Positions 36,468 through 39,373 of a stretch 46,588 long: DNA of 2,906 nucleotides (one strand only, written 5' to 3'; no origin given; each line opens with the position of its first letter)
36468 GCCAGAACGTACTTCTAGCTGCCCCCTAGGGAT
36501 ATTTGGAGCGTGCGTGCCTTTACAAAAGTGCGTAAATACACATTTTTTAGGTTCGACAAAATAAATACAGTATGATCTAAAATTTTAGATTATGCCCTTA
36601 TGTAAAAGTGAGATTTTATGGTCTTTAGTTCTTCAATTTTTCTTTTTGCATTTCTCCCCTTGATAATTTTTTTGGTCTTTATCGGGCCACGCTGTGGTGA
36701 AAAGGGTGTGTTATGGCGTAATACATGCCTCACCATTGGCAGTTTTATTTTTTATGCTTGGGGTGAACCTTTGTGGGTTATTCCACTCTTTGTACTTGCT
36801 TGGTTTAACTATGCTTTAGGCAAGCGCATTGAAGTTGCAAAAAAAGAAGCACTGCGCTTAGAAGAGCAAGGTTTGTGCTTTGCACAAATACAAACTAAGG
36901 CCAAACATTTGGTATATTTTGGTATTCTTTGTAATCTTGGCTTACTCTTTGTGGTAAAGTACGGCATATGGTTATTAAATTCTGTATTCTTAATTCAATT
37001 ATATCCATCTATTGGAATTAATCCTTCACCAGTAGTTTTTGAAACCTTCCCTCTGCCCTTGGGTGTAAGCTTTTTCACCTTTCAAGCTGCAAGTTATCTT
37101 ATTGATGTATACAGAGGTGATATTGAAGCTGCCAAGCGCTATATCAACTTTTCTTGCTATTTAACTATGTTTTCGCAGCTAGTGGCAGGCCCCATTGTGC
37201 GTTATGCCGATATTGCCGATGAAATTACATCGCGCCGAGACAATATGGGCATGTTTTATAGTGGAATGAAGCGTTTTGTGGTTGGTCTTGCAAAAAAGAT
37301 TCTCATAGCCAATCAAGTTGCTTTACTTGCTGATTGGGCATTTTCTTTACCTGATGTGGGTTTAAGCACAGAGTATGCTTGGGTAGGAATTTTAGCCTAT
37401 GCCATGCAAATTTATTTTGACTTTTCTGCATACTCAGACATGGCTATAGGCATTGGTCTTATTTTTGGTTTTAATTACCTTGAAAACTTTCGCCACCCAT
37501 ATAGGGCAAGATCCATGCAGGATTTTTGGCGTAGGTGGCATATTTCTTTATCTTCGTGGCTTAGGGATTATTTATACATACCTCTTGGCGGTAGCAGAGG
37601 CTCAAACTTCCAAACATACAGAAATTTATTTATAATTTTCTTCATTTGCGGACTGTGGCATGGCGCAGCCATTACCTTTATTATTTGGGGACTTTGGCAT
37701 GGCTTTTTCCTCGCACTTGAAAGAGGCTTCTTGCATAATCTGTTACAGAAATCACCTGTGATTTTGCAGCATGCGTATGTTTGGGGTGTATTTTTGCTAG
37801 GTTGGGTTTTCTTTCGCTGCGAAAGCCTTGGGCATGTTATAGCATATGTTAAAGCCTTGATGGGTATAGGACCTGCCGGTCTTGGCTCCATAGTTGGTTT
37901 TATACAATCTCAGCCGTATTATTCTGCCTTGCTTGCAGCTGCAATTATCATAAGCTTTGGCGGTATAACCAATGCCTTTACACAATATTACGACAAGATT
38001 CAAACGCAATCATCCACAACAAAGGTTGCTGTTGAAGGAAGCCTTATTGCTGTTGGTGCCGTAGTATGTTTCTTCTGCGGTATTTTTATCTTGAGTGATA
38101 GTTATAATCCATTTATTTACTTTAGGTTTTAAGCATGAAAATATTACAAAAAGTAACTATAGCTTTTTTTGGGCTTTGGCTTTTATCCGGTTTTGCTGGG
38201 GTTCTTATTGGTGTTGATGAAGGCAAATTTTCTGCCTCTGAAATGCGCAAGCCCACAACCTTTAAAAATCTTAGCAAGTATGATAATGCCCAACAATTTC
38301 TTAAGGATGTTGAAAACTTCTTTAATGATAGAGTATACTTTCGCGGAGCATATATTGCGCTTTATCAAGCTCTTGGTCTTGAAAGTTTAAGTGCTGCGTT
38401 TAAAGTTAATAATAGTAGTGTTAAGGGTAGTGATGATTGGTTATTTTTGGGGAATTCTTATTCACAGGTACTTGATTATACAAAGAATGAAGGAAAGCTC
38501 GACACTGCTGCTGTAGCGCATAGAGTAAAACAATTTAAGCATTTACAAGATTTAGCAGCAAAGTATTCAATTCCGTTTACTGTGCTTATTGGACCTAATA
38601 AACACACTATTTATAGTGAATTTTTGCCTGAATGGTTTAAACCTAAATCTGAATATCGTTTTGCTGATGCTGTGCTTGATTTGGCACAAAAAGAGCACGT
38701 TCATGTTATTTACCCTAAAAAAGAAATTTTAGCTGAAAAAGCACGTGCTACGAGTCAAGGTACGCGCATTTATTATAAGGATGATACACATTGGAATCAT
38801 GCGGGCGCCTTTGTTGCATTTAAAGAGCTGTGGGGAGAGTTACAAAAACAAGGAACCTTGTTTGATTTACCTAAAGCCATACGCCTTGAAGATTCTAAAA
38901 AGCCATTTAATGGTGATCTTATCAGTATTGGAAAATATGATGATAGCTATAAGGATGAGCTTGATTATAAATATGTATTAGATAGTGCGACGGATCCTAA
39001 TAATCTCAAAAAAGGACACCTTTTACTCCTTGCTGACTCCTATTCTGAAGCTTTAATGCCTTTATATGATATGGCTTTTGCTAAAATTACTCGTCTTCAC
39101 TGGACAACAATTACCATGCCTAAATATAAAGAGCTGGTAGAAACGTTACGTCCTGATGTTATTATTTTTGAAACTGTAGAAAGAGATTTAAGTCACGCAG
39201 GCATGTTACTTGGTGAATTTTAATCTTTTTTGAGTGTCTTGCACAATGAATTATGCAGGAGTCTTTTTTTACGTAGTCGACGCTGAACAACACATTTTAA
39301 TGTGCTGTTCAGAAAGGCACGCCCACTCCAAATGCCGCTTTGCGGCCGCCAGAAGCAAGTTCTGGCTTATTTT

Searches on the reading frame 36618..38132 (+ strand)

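Call 9: search_protein_families(library=pfam, proteins=[window:36618-38132:+], max_evalue=0.001)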
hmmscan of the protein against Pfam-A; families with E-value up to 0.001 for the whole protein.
window:36618-38132:+ (504 aa): 2 families
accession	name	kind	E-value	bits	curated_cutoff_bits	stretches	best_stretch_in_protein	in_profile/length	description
PF03062.24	MBOAT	-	2.1e-28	100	27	1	175-397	81-330/337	MBOAT, membrane-bound O-acyltransferase family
PF13813.11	MBOAT_2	-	1.5e-06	28.8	25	1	290-353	4-69/85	Membrane bound O-acyl transferase family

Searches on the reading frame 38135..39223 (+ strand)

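Call 9: search_protein_families(library=pfam, proteins=[window:38135-39223:+], max_evalue=0.001)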
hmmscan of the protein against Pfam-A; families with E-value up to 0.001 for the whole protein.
window:38135-39223:+ (362 aa): 2 families
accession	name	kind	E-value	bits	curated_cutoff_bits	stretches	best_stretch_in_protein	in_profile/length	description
PF16822.11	ALGX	-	6.5e-16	59.2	26.5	1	96-289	2-186/268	SGNH hydrolase-like domain, acetyltransferase AlgX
PF19040.6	SGNH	-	4.3e-06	27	27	1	173-225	186-239/248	SGNH domain (fused to AT3 domains)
